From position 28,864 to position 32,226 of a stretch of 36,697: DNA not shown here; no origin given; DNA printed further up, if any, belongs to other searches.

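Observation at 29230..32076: Unusual domain fusion and topology: sulfatase-fold domain predicted cytoplasmic, tethered by one TM helix to an extracytoplasmic HlyD/MFP domain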

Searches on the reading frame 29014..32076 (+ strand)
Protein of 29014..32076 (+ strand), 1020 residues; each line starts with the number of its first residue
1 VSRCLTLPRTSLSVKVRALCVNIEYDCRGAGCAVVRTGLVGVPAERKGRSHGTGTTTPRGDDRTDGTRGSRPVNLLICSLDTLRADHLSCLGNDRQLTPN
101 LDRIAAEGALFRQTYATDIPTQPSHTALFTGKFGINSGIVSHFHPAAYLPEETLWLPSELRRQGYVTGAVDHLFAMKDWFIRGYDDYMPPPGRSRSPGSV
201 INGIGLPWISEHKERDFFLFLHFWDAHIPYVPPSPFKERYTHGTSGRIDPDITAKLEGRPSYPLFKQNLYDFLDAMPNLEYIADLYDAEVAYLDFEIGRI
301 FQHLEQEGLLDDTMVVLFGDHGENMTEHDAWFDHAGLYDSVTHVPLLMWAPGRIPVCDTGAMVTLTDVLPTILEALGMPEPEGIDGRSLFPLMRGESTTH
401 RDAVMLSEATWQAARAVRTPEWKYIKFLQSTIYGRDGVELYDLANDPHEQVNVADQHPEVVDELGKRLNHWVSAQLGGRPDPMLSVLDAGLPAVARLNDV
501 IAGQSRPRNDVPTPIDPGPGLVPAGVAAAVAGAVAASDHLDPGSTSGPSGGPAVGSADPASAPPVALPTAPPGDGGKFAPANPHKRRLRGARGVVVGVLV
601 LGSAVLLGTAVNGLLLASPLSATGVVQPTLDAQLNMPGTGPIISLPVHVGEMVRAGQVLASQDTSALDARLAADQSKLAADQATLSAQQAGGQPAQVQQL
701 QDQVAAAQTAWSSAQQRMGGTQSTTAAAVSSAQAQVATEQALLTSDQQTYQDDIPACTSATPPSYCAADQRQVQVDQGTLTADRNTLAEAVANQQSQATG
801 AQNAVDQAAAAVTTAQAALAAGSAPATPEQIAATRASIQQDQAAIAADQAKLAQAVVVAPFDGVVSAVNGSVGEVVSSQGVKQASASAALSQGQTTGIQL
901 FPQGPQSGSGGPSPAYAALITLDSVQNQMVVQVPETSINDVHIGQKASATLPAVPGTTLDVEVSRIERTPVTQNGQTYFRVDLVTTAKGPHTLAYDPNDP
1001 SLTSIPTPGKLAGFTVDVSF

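Call 3: search_protein_families(library=pfam, proteins=[window:29014-32076:+], max_evalue=0.01)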
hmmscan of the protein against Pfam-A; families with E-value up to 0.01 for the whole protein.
window:29014-32076:+ (1020 aa): 6 families
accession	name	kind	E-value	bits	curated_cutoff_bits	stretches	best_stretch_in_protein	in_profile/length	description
PF00884.28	Sulfatase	-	3.3e-40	138.7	25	1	74-378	2-301/301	Sulfatase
PF16347.10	SGSH_C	-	9e-19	68.6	29.3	1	330-470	4-150/154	N-sulphoglucosamine sulphohydrolase, C-terminal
PF01663.27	Phosphodiest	-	1.6e-09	38.3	23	2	288-326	186-224/342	Type I phosphodiesterase / nucleotide pyrophosphatase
PF13437.12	HlyD_3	-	0.00018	22.6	22.2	1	929-988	38-98/106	HlyD family secretion protein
PF02995.22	DUF229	-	0.00047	19.4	25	1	292-328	312-348/496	Protein of unknown function (DUF229)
PF16576.10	HlyD_D23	-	0.0029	17.3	30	1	929-969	147-187/214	Barrel-sandwich domain of CusB or HlyD membrane-fusion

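Call 10: find_homologous_proteins(query=window:29230-32076:+, max_evalue=0.00001)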
Query window:29230-32076:+ (948 aa): 1111 proteins with E <= 0.00001 among 8000 candidates; the best 120 are listed.
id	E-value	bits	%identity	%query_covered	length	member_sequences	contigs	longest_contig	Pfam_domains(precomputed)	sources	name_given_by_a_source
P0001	0.0e+0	2085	98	100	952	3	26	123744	PF01663.28,PF16347.11,PF00884.29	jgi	jgi:arylsulfatase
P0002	0.0e+0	1880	89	100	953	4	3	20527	PF01663.28,PF16347.11,PF00884.29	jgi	jgi:arylsulfatase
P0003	0.0e+0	1824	85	100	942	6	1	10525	PF01663.28,PF16347.11,PF00884.29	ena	-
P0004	0.0e+0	1768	84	100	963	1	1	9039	PF01663.28,PF16347.11,PF00884.29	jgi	jgi:arylsulfatase A-like enzyme/multidrug efflux pump subunit AcrA (membrane-fusion protein)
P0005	0.0e+0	1651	76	100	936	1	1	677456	PF01663.28,PF16347.11,PF00884.29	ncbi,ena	-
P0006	0.0e+0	1616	89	47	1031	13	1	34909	PF01663.28,PF16347.11,PF00884.29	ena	-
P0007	0.0e+0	1614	75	100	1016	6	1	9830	PF01663.28,PF16347.11,PF00884.29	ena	-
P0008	0.0e+0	1605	88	47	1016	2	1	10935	PF01663.28,PF16347.11,PF00884.29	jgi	jgi:arylsulfatase A-like enzyme/multidrug efflux pump subunit AcrA (membrane-fusion protein)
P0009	0.0e+0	1596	90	47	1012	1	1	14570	PF01663.28,PF16347.11,PF00884.29,PF25954.1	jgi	jgi:arylsulfatase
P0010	0.0e+0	1590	88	47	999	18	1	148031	PF01663.28,PF16347.11,PF00884.29,PF25954.1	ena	-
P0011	0.0e+0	1582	85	89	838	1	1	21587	PF16347.11,PF00884.29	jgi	jgi:arylsulfatase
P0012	0.0e+0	1581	89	47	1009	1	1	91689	PF01663.28,PF16347.11,PF00884.29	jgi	-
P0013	0.0e+0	1494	70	100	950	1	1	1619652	PF01663.28,PF16347.11,PF00884.29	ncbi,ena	-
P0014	0.0e+0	1494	70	100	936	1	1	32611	PF01663.28,PF16347.11,PF00884.29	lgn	-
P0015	0.0e+0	1485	69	100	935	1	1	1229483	PF01663.28,PF16347.11,PF00884.29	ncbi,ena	-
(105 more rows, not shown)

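Call 14: find_related_loci(query=A1, collection=genome_contigs, flank=10000)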
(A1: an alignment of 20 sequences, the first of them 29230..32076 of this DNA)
Query A1 (948 aa) in genome_contigs; peptide patterns used: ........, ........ (x = any residue, [..] = any of these).
121 stretches matched a pattern; 76 encode a relative of the query (tblastn E <= 1e-3); 72 distinct loci.
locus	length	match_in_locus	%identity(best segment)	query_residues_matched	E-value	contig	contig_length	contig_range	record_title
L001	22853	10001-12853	81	1-948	0e+0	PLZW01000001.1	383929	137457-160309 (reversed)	MAG: Acidimicrobiaceae bacterium isolate palsa_738 73.20120700_P3D.105_contig_171, whole genome shotgun sequence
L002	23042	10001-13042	75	1-948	0e+0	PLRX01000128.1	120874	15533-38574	MAG: Acidimicrobiaceae bacterium isolate bog_763 73.20120700_S1D.86_contig_13096, whole genome shotgun sequence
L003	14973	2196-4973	71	1-948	0e+0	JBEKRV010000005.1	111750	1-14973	MAG: Acidimicrobiales bacterium isolate SPRUCE 519 SPRUCE_519_5, whole genome shotgun sequence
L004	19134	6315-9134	69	1-948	0e+0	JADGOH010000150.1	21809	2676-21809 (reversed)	MAG: Acidimicrobiales bacterium isolate Chersky_362 k127_14468947, whole genome shotgun sequence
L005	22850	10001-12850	70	1-948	0e+0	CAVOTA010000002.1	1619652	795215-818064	MAG: uncultured Acidimicrobiales bacterium isolate MFD00082.bin.3.65 genome assembly, contig: contig_3386, whole genome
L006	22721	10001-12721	67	1-948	0e+0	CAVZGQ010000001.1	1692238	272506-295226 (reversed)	MAG: uncultured Acidimicrobiaceae bacterium isolate MFD04463.bin.2.20 genome assembly, contig: contig_10976, whole genom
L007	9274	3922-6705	71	1-948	0e+0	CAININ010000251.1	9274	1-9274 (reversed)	MAG: uncultured Acidimicrobiaceae bacterium isolate Ki2-D3_bin-0095 genome assembly, contig: bin-0095:251/462, whole gen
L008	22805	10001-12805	69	1-948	0e+0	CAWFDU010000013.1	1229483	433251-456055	MAG: uncultured Acidimicrobiales bacterium isolate MFD05512.bin.2.132 genome assembly, contig: contig_7373, whole genome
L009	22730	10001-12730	67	1-948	0e+0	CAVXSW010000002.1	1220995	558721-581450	MAG: uncultured Acidimicrobiales bacterium isolate MFD09603.bin.2.51 genome assembly, contig: contig_11510, whole genome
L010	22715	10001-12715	65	1-948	0e+0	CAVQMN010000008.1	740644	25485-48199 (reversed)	MAG: uncultured Acidimicrobiales bacterium isolate MFD00082.bin.1.127 genome assembly, contig: contig_17972, whole genom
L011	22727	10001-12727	67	1-948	0e+0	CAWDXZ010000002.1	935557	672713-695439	MAG: uncultured Acidimicrobiales bacterium isolate MFD05502.bin.1.196 genome assembly, contig: contig_14172, whole genom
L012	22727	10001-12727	67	1-948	0e+0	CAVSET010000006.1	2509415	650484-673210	MAG: uncultured Acidimicrobiales bacterium isolate MFD01872.bin.2.291 genome assembly, contig: contig_80587, whole genom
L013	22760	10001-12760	69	1-948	0e+0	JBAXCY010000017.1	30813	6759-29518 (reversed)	MAG: Acidimicrobiales bacterium isolate ELA205 MAG205_17, whole genome shotgun sequence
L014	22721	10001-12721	62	1-948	0e+0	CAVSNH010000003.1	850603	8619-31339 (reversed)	MAG: uncultured Acidimicrobiaceae bacterium isolate MFD03399.bin.1.129 genome assembly, contig: contig_1599, whole genom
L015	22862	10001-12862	86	1-948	0e+0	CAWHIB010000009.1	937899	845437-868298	MAG: uncultured Acidimicrobiaceae bacterium isolate MFD01872.bin.2.279 genome assembly, contig: contig_64538, whole geno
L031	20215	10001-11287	78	1-429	0e+0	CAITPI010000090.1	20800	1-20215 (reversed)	MAG: uncultured Acidimicrobiaceae bacterium isolate VK1_bin-0760 genome assembly, contig: bin-0760:090/137, whole genome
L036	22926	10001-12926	65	1-430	0e+0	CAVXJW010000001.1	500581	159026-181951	MAG: uncultured Acidimicrobiaceae bacterium isolate MFD05841.bin.2.49 genome assembly, contig: contig_17798, whole genom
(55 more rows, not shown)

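Call 22: search_protein_families(library=ncbifam, proteins=[window:29230-32076:+], max_evalue=0.001)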
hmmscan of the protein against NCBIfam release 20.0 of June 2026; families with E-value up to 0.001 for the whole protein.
window:29230-32076:+ (948 aa): 16 families
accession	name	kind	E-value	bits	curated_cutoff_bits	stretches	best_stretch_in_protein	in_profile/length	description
NF010322.0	PRK13759.1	equivalog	3.7e-47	160.9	481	2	140-385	197-440/486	arylsulfatase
TIGR03417.1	chol_sulfatase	equivalog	1.2e-35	123.3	433.45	2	139-388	179-425/500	choline-sulfatase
NF045661.1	HdlasePehA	equivalog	4.8e-34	117.8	900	2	218-332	288-404/506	phosphoric/sulfuric ester hydrolase PehA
NF052527.1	Mn_arylsulf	exception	1.1e-24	87.2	850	2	144-399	199-451/479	manganese-dependent arylsulfatase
TIGR01730.1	RND_mfp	subfamily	8.4e-15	54.5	94.9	2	548-666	15-132/322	efflux RND transporter periplasmic adaptor subunit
NF002939.0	PRK03598.1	equivalog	1.1e-10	41.2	393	2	565-662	50-151/332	secretion protein HlyD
TIGR01843.1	type_I_hlyD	subfamily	8.4e-10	38.2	208.65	1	527-805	11-294/422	HlyD family type I secretion periplasmic adaptor subunit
TIGR03794.1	NHLM_micro_HlyD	equivalog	2.7e-08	33.1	156.2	1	549-806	47-277/421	NHLP bacteriocin system secretion protein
NF007785.0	PRK10476.1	equivalog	1.1e-06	27.7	376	0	520-671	10-166/347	multidrug transporter subunit MdtN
TIGR00998.1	8a0101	subfamily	2.7e-06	26.6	390.8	1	568-807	51-229/334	EmrA/EmrK family multidrug efflux transporter periplasmic adaptor subunit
NF038282.1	LapC_YejM_PbgA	exception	5.9e-06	24.9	825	1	213-304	413-500/584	LPS biosynthesis-modulating metalloenzyme YejM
NF053595.1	LptchSynLtaSGpos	equivalog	7.8e-06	24.7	970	1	212-308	428-530/626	lipoteichoic acid synthase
NF038075.1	fam_STM4013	hypoth_equivalog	9.3e-06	25.3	250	0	216-274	202-256/261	STM4013/SEN3800 family hydrolase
TIGR02971.1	heterocyst_DevB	subfamily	3.5e-05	23.4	129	0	570-811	27-233/327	ABC exporter membrane fusion protein, DevB family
TIGR01307.1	pgm_bpd_ind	equivalog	6.5e-05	21.6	330.65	1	218-318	411-504/504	2,3-bisphosphoglycerate-independent phosphoglycerate mutase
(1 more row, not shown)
